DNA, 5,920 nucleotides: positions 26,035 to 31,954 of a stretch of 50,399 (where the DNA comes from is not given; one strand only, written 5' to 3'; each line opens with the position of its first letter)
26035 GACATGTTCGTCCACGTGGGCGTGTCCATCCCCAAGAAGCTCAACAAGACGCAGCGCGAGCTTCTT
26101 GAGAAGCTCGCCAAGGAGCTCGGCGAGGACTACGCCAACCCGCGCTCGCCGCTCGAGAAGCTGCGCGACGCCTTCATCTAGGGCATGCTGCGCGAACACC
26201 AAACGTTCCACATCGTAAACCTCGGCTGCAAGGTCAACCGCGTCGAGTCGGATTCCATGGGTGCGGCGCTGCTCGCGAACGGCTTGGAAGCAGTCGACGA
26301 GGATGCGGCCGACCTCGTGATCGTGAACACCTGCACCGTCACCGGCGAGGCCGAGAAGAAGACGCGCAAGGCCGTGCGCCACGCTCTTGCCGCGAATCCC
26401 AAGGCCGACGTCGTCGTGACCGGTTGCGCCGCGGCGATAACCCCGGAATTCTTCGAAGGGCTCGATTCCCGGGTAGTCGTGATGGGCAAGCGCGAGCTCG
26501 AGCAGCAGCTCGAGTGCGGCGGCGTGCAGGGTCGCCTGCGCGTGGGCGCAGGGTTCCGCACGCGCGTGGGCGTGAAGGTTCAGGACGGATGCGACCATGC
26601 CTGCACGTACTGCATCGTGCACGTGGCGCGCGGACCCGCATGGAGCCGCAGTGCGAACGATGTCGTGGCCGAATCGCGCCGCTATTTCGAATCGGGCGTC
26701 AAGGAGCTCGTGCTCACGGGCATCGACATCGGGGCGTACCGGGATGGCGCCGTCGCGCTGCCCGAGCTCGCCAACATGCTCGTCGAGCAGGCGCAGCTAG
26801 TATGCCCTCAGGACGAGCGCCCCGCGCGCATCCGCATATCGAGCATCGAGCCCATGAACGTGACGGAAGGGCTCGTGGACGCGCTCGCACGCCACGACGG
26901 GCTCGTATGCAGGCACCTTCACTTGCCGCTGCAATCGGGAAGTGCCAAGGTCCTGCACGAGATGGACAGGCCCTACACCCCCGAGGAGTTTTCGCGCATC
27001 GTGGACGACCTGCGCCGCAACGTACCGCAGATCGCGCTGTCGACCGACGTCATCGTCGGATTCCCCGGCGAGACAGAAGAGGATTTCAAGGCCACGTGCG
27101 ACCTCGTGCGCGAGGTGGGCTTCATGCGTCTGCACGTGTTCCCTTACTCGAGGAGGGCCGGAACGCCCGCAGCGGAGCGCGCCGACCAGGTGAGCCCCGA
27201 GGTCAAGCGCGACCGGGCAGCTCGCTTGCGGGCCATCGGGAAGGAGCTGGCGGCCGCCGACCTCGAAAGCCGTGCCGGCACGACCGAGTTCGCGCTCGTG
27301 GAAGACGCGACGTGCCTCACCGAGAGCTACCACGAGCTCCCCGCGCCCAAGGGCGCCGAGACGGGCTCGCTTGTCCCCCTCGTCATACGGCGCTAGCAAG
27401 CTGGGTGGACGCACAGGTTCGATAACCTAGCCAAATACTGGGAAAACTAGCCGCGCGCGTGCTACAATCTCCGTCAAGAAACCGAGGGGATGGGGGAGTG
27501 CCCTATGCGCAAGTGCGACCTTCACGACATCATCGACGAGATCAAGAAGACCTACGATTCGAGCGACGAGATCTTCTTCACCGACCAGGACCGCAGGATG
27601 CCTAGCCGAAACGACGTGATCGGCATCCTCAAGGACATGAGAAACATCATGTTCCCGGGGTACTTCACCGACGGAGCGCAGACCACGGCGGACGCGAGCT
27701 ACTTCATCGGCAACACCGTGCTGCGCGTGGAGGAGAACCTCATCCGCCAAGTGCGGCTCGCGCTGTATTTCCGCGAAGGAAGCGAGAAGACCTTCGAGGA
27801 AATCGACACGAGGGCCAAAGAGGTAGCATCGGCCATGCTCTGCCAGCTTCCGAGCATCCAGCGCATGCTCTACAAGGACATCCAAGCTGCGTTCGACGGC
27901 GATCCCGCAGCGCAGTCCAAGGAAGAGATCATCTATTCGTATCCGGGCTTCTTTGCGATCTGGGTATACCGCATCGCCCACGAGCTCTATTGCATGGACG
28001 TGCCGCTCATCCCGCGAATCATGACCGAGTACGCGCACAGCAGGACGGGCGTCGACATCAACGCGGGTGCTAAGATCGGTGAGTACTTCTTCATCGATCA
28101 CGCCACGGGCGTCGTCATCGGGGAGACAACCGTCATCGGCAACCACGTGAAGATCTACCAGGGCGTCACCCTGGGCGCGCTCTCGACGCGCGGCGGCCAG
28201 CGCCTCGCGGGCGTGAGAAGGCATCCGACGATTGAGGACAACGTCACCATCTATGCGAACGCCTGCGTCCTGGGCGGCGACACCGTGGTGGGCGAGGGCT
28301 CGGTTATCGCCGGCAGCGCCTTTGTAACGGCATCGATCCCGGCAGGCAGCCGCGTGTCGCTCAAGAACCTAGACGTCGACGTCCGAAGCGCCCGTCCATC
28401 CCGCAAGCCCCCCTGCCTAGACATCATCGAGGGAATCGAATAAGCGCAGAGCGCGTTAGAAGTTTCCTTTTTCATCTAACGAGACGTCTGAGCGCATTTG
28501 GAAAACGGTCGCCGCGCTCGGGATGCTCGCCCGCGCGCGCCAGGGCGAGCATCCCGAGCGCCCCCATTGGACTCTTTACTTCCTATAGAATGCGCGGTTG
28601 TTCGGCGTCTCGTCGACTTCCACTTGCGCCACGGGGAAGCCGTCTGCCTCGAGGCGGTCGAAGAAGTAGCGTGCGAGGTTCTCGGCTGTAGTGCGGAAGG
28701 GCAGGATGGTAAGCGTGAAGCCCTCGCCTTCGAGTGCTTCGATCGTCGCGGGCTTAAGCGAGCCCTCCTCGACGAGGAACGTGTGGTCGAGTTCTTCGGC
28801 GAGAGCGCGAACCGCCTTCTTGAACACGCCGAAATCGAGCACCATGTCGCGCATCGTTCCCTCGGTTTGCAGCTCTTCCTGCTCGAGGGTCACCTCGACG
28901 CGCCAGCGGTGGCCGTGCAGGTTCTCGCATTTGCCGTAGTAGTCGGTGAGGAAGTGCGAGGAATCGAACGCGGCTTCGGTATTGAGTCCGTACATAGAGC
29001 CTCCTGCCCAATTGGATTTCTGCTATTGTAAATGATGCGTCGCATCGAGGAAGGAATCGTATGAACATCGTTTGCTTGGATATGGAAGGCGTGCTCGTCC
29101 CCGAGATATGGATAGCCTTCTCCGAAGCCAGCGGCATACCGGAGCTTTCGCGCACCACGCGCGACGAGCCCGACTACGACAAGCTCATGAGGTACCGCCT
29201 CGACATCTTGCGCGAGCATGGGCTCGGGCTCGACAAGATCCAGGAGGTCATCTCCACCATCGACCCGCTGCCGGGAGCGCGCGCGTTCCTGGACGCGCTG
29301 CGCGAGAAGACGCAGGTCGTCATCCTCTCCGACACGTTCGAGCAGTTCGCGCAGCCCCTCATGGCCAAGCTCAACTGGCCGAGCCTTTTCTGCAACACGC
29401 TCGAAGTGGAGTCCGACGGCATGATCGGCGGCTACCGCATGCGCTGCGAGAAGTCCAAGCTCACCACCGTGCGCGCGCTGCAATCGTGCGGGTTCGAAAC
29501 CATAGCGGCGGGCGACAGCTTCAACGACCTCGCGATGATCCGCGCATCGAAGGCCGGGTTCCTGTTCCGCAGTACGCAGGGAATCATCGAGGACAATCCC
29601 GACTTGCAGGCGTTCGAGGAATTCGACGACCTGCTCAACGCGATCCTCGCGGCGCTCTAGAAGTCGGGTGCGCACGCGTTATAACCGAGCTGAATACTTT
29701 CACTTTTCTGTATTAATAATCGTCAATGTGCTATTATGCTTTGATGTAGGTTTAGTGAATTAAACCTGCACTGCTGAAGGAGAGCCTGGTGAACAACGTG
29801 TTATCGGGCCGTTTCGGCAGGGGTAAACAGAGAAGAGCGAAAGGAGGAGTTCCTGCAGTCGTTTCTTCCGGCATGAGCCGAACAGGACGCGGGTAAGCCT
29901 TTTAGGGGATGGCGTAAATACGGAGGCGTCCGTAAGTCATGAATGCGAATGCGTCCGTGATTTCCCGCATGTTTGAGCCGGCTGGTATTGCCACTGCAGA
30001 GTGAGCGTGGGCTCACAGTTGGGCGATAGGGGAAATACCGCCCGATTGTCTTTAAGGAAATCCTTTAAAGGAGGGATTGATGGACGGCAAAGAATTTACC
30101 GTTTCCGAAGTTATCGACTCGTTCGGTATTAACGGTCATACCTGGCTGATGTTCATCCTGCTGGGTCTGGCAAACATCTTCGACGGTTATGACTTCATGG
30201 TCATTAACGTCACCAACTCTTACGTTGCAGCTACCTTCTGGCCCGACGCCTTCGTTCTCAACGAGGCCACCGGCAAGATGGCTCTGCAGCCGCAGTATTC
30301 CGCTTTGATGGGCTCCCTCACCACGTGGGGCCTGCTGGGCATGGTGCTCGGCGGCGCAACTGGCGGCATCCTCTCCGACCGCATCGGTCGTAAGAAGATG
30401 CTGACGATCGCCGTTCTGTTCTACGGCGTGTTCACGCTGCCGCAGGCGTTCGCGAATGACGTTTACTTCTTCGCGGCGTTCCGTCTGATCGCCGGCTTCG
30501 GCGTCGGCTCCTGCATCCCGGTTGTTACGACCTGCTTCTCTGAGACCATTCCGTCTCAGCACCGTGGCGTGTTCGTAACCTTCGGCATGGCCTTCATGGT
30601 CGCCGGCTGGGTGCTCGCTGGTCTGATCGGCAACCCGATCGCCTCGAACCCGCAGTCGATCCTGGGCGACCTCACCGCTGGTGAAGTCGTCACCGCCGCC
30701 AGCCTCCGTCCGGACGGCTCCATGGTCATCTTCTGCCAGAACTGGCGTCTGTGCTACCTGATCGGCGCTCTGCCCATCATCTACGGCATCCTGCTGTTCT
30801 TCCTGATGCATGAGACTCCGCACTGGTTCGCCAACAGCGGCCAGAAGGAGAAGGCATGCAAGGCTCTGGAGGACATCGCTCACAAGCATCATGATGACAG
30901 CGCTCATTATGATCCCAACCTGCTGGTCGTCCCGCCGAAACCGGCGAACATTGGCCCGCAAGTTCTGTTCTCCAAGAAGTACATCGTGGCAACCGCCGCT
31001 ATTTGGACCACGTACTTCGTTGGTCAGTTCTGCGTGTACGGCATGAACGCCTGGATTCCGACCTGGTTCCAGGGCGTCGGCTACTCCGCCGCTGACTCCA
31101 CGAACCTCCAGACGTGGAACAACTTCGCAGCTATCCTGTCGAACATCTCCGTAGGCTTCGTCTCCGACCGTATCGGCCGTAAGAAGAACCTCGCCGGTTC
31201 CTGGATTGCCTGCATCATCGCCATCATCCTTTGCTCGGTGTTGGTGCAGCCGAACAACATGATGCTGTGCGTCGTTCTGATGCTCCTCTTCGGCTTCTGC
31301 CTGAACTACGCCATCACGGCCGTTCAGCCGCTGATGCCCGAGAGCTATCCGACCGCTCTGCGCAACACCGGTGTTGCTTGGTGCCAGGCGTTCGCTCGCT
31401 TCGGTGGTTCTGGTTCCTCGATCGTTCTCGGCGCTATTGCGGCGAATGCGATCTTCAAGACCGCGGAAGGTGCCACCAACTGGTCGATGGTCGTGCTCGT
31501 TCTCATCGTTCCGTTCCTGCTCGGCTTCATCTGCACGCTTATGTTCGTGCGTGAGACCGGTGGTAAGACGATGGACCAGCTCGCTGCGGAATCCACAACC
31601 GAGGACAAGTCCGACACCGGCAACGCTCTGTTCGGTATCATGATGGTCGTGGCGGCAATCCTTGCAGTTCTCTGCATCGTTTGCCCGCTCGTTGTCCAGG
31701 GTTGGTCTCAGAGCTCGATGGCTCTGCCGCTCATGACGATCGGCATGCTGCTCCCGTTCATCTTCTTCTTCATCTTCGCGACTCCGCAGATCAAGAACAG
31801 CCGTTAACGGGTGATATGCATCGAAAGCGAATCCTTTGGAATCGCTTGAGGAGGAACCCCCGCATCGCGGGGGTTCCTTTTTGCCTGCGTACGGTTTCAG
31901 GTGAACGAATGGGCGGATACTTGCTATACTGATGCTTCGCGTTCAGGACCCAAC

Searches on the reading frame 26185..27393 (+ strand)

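Call 41: search_protein_families(library=pfam, proteins=[window:26185-27393:+], max_evalue=0.01)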
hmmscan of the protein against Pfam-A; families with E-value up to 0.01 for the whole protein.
window:26185-27393:+ (403 aa): 3 families
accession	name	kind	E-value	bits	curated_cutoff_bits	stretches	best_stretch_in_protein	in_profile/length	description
PF04055.27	Radical_SAM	-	1.2e-25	91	29.5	1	131-308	2-166/166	Radical SAM superfamily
PF00919.26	UPF0004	-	2.4e-20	72.8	27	1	8-90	2-86/98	Uncharacterized protein family UPF0004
PF02310.24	B12-binding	-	0.0044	17.3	32.1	1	2-102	24-112/121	B12 binding domain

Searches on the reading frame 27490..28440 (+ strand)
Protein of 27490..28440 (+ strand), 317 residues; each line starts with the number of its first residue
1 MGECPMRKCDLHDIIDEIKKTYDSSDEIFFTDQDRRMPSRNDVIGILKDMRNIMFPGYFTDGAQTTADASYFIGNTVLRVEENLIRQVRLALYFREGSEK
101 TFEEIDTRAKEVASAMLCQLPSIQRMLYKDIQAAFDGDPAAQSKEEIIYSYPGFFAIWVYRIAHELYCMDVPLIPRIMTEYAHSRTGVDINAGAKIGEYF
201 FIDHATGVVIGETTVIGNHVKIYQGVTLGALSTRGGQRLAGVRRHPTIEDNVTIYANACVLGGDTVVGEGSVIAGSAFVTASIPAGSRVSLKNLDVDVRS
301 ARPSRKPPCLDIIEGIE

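Call 40: search_protein_families(library=pfam, proteins=[window:27490-28440:+], max_evalue=0.01)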
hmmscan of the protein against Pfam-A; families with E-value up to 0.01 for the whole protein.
window:27490-28440:+ (317 aa): 3 families
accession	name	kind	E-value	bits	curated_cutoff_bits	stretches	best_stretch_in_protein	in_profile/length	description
PF00132.30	Hexapep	-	6.4e-09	35.6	27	2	193-229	1-35/36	Bacterial transferase hexapeptide (six repeats)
PF06426.19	SATase_N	-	0.0004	21.1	21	1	108-157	54-103/105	Serine acetyltransferase, N-terminal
PF25084.1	LbH_EIF2B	-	0.00078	19.9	54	0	254-283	11-40/105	EIF2B subunit epsilon LbH domain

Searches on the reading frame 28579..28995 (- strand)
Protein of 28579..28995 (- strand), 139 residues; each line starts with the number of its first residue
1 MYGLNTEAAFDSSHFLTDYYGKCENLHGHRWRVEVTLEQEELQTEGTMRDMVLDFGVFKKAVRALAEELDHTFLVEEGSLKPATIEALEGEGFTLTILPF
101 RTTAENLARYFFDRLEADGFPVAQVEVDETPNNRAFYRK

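Call 40: search_protein_families(library=pfam, proteins=[window:28579-28995:-], max_evalue=0.01)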
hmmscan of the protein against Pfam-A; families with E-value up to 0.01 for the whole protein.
window:28579-28995:- (139 aa): 1 family
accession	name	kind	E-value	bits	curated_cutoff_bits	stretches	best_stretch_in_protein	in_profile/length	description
PF01242.24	PTPS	-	2e-31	108.9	22.4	1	5-138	3-119/121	6-pyruvoyl tetrahydropterin synthase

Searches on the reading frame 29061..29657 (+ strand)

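Call 40: search_protein_families(library=pfam, proteins=[window:29061-29657:+], max_evalue=0.01)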
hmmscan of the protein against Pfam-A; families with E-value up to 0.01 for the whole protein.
window:29061-29657:+ (199 aa): 2 families
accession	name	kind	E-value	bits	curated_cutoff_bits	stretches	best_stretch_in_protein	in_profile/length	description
PF00702.32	Hydrolase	-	3.3e-11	44.4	26.4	1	3-162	3-189/191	haloacid dehalogenase-like hydrolase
PF12710.13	HAD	-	3.2e-09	37.9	27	1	66-161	80-189/189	haloacid dehalogenase-like hydrolase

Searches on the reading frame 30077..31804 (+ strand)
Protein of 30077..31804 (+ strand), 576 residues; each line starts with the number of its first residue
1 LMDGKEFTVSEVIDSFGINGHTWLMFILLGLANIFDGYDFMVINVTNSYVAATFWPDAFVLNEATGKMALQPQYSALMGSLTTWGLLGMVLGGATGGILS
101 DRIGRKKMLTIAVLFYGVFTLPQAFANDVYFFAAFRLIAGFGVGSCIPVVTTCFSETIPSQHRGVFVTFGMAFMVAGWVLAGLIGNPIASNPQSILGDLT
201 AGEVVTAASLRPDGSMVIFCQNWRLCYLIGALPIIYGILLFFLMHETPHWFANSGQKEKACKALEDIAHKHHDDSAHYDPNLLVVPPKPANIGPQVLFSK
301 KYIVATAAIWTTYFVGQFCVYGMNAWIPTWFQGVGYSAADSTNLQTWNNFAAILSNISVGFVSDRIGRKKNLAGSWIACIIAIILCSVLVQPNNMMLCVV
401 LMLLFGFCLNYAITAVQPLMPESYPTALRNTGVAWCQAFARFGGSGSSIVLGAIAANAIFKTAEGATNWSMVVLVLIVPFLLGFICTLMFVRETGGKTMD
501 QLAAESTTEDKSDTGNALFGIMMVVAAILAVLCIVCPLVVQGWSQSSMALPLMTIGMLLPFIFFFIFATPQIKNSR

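Call 40: search_protein_families(library=pfam, proteins=[window:30077-31804:+], max_evalue=0.01)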
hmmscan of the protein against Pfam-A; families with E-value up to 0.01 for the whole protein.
window:30077-31804:+ (576 aa): 3 families
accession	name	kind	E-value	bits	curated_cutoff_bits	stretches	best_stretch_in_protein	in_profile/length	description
PF07690.21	MFS_1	-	3.1e-49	168.2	33.4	2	32-445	4-344/347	Major Facilitator Superfamily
PF00083.30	Sugar_tr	-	2.1e-32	113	22.3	1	32-502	8-448/452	Sugar (and other) transporter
PF12832.13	MFS_1_like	-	0.00038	20.1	25.2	1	322-528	17-219/373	MFS_1 like family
